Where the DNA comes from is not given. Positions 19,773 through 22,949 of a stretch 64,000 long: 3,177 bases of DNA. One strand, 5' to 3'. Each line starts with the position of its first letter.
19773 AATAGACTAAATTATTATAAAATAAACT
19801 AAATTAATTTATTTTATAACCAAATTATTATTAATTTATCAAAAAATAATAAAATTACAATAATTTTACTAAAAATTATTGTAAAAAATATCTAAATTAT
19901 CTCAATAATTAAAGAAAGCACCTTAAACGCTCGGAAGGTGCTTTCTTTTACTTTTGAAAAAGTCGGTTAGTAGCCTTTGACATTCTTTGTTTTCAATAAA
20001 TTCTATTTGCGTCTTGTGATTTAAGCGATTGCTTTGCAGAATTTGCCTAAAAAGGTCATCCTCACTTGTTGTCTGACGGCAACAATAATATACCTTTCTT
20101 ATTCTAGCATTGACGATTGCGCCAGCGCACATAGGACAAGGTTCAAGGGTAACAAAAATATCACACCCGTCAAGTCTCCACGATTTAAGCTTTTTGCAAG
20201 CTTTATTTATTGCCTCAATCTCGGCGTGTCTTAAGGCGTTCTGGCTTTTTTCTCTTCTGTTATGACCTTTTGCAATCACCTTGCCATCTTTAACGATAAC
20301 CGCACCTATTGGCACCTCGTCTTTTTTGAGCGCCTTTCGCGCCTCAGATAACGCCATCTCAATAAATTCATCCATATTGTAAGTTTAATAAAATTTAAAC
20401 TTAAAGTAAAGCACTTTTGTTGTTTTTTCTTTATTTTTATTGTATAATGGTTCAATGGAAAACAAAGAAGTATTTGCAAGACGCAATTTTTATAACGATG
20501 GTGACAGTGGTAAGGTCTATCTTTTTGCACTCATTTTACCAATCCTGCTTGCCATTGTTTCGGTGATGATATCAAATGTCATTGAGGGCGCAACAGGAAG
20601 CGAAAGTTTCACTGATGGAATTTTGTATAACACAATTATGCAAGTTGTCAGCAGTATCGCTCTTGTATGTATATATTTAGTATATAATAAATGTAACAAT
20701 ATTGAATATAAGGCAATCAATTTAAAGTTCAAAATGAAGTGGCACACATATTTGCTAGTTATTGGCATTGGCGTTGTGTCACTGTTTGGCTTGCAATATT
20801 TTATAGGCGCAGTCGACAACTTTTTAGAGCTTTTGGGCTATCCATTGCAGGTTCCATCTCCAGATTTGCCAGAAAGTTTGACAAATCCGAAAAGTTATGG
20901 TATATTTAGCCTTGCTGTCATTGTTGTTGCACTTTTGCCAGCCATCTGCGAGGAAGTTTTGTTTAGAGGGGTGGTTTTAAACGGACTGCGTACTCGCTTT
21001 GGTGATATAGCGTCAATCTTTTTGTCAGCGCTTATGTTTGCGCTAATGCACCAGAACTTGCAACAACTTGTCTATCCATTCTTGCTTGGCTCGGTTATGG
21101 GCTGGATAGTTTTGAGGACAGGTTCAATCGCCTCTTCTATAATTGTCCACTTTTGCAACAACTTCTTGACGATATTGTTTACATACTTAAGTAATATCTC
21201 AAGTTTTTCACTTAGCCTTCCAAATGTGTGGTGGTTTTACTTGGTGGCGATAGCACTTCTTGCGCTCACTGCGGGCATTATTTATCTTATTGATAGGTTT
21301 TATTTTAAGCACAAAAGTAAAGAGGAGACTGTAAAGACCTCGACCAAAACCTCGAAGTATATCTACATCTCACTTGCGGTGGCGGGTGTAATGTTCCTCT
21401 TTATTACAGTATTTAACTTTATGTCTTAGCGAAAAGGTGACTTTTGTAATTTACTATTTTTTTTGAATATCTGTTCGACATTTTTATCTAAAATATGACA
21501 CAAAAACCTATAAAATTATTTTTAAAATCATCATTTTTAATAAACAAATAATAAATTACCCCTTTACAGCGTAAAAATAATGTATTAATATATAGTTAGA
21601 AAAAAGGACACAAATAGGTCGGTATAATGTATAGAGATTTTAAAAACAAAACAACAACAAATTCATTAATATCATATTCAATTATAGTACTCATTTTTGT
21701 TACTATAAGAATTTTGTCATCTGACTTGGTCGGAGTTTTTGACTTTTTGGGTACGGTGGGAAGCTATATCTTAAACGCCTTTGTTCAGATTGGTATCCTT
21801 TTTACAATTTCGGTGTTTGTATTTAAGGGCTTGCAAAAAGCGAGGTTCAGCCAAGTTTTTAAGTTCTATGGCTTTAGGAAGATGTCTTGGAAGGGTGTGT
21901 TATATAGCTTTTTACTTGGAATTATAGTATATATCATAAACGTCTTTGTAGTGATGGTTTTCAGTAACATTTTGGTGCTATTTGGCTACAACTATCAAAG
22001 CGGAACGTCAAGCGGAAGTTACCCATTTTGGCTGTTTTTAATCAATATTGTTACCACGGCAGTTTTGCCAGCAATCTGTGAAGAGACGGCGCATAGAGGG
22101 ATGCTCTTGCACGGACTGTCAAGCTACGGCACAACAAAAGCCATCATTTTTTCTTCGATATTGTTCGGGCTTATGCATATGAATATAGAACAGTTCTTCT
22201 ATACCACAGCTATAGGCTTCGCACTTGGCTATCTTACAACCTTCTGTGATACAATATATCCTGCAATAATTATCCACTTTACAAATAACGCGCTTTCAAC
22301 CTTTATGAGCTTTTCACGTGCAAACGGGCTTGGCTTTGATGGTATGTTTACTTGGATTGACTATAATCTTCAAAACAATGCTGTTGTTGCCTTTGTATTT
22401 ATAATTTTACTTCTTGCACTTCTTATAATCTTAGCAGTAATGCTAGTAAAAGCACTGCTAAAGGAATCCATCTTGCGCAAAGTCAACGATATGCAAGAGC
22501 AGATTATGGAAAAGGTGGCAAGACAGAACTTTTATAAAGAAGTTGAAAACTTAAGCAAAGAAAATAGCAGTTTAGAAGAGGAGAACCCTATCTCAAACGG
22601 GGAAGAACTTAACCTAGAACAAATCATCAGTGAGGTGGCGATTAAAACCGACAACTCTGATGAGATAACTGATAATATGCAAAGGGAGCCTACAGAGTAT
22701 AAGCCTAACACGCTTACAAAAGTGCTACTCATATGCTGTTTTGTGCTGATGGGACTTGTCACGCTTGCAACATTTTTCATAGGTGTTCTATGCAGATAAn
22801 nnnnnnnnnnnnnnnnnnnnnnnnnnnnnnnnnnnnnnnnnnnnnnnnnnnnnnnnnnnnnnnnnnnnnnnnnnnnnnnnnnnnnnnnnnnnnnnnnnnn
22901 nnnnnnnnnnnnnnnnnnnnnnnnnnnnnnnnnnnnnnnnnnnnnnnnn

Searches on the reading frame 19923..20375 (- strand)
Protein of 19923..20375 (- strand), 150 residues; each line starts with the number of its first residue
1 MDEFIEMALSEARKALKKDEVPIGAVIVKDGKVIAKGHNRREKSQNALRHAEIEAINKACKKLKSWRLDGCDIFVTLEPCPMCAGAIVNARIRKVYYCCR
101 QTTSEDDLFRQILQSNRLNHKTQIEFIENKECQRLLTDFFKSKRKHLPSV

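Call 8: search_protein_families(library=pfam, proteins=[window:19923-20375:-])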
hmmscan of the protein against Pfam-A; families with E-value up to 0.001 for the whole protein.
window:19923-20375:- (150 aa): 5 families
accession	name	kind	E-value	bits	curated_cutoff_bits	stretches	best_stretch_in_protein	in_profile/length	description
PF14437.12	MafB19-deam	-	8e-41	139.7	27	1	3-144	5-142/142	MafB19-like deaminase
PF00383.29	dCMP_cyt_deam_1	-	2.5e-31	108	25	1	3-98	6-101/102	Cytidine and deoxycytidylate deaminase zinc-binding region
PF14439.12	Bd3614-deam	-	5.7e-09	36.4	38.5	1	23-98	11-89/113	Bd3614-like deaminase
PF18771.7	APOBEC3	-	0.00011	22.7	27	0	46-89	28-72/137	APOBEC3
PF18750.7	SNAD4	-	0.00035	21.1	27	0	31-90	17-74/130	Secreted Novel AID/APOBEC-like Deaminase 4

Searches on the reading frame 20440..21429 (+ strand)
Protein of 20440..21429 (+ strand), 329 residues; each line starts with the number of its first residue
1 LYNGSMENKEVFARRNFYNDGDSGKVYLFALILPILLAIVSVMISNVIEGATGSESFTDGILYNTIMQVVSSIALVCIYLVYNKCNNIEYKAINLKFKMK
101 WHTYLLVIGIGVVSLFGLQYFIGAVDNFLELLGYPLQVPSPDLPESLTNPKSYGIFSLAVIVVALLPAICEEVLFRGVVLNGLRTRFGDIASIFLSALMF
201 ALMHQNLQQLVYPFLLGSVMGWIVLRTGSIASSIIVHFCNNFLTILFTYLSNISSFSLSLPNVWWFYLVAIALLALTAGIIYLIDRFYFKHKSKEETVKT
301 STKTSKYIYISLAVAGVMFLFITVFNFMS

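Call 99: search_protein_families(library=pfam, proteins=[window:20440-21429:+], max_evalue=0.00001)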
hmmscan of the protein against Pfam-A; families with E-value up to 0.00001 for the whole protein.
window:20440-21429:+ (329 aa): 1 family
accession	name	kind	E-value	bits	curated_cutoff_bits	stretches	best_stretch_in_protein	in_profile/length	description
PF02517.21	Rce1-like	-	2.3e-22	79.5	22.4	1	158-243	6-93/93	Type II CAAX prenyl endopeptidase Rce1-like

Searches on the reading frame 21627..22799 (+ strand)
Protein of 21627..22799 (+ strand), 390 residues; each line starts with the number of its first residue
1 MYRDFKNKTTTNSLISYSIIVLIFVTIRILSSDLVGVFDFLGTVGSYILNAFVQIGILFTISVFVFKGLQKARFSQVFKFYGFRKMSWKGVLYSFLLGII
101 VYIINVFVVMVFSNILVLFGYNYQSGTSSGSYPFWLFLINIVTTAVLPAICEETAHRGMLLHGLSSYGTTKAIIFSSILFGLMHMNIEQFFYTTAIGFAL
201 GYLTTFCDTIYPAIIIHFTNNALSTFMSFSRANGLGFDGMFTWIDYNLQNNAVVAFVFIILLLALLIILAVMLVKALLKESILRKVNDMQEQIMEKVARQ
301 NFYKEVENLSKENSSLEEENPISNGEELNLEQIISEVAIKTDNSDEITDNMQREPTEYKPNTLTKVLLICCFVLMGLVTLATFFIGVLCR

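Call 77: search_protein_families(library=pfam, proteins=[window:21627-22799:+], max_evalue=0.00001)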
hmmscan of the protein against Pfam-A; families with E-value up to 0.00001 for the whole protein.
window:21627-22799:+ (390 aa): 1 family
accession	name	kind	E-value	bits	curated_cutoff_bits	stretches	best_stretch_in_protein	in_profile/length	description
PF02517.21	Rce1-like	-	1.2e-18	67.6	22.4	1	135-223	2-93/93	Type II CAAX prenyl endopeptidase Rce1-like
